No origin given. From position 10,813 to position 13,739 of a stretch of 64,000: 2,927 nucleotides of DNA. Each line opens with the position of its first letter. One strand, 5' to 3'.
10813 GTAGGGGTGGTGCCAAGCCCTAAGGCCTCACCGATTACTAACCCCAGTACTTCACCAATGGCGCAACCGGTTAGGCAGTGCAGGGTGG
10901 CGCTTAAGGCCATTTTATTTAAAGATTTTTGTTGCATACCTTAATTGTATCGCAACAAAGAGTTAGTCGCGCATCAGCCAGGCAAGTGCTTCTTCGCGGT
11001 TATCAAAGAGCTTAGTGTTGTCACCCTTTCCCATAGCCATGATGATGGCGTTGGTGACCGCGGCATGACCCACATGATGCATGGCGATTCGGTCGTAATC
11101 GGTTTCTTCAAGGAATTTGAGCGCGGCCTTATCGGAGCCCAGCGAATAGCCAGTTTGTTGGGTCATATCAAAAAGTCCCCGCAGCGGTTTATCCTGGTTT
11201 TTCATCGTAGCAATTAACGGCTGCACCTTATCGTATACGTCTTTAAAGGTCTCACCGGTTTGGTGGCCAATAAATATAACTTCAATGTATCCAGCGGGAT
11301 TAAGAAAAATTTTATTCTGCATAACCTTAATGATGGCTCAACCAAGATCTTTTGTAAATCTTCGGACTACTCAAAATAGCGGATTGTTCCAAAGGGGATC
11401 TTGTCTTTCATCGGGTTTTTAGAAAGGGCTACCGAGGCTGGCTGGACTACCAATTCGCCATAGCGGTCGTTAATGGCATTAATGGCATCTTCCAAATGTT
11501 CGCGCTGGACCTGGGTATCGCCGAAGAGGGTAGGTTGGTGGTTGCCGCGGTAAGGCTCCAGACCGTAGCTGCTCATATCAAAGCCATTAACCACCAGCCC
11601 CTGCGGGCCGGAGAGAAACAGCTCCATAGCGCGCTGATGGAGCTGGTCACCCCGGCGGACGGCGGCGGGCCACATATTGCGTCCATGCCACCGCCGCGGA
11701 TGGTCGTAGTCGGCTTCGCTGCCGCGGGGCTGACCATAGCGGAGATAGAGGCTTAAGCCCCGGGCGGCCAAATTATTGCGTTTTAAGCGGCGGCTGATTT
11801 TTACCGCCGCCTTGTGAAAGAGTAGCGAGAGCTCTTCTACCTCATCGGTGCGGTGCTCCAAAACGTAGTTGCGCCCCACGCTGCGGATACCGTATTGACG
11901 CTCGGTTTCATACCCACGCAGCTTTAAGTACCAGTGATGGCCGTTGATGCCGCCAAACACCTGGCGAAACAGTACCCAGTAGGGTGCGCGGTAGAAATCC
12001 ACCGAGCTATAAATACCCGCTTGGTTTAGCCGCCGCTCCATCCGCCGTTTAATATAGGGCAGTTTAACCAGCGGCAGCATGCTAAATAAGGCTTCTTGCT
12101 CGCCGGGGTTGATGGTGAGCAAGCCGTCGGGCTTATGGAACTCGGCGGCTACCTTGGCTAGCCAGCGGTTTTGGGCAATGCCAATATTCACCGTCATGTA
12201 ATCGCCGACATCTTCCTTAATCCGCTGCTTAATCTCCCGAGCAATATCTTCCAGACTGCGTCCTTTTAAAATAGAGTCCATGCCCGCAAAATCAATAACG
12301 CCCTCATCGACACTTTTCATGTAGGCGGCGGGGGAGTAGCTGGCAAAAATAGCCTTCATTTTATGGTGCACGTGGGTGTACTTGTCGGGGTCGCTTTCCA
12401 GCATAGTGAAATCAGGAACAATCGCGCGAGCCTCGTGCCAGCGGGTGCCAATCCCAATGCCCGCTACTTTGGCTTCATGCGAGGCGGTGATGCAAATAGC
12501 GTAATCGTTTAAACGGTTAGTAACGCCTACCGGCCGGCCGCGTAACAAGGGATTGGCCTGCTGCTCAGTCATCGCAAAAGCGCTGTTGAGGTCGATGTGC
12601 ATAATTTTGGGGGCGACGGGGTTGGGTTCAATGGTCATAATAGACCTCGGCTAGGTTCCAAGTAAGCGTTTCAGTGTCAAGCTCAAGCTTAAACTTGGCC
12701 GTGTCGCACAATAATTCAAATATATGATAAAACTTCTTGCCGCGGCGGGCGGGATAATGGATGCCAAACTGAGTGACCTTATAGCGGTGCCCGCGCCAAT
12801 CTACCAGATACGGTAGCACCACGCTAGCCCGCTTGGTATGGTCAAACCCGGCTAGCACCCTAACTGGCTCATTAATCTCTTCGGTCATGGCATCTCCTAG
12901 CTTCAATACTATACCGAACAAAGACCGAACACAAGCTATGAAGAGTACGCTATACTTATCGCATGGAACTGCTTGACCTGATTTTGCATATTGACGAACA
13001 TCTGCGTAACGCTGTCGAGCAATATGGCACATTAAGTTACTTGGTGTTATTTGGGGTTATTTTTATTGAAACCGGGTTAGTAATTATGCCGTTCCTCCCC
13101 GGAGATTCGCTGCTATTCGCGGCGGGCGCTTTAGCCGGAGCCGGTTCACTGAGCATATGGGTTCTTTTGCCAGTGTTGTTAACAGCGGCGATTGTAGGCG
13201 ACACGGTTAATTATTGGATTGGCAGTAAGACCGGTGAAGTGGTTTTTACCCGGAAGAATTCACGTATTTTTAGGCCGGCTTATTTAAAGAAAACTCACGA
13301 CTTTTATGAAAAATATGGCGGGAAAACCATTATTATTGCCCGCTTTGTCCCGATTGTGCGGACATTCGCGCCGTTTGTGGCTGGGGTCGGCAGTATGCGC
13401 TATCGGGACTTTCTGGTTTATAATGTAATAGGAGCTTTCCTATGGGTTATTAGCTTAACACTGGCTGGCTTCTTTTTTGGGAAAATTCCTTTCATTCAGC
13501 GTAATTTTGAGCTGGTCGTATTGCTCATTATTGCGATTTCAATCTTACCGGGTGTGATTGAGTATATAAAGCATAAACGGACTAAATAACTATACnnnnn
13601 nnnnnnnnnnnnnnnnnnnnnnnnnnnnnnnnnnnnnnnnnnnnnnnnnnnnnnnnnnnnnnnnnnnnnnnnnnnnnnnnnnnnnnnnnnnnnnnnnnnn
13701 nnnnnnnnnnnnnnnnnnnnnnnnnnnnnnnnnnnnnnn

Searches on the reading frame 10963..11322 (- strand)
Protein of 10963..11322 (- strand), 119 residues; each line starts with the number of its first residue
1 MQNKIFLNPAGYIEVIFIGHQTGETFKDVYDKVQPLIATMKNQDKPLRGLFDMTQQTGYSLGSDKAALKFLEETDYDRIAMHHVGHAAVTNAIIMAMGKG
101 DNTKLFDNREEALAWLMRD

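Call 3: search_protein_families(library=pfam, proteins=[window:10963-11322:-], max_evalue=0.01)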
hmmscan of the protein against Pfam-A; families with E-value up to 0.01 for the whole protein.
window:10963-11322:- (119 aa): 1 family
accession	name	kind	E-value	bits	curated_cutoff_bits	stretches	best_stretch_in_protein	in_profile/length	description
PF11964.13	SpoIIAA-like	-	8.9e-08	33.2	25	1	14-116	3-105/106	SpoIIAA-like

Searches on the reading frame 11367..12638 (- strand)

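Call 3: search_protein_families(library=pfam, proteins=[window:11367-12638:-], max_evalue=0.01)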
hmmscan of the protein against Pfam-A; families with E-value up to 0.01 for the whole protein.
window:11367-12638:- (423 aa): 2 families
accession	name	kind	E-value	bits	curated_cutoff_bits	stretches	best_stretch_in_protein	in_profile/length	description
PF00817.25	IMS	-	5e-30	104.8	23.2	1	15-165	1-147/148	impB/mucB/samB family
PF11799.13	IMS_C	-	1.4e-05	25.9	20.7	1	252-344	2-84/109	impB/mucB/samB family C-terminal domain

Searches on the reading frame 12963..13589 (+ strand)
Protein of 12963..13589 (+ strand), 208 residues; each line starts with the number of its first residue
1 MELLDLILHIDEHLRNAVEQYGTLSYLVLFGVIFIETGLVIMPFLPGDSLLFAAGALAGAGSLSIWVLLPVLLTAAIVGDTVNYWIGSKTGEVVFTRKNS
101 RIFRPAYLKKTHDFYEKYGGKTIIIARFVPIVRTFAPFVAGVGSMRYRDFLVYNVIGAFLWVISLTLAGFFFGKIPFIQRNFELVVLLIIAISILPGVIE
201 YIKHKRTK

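Call 3: search_protein_families(library=pfam, proteins=[window:12963-13589:+], max_evalue=0.01)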
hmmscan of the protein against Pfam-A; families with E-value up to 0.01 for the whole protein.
window:12963-13589:+ (208 aa): 1 family
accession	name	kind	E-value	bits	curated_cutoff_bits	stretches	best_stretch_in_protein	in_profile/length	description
PF09335.16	VTT_dom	-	3e-21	76.6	33.9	1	45-169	1-121/123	VTT domain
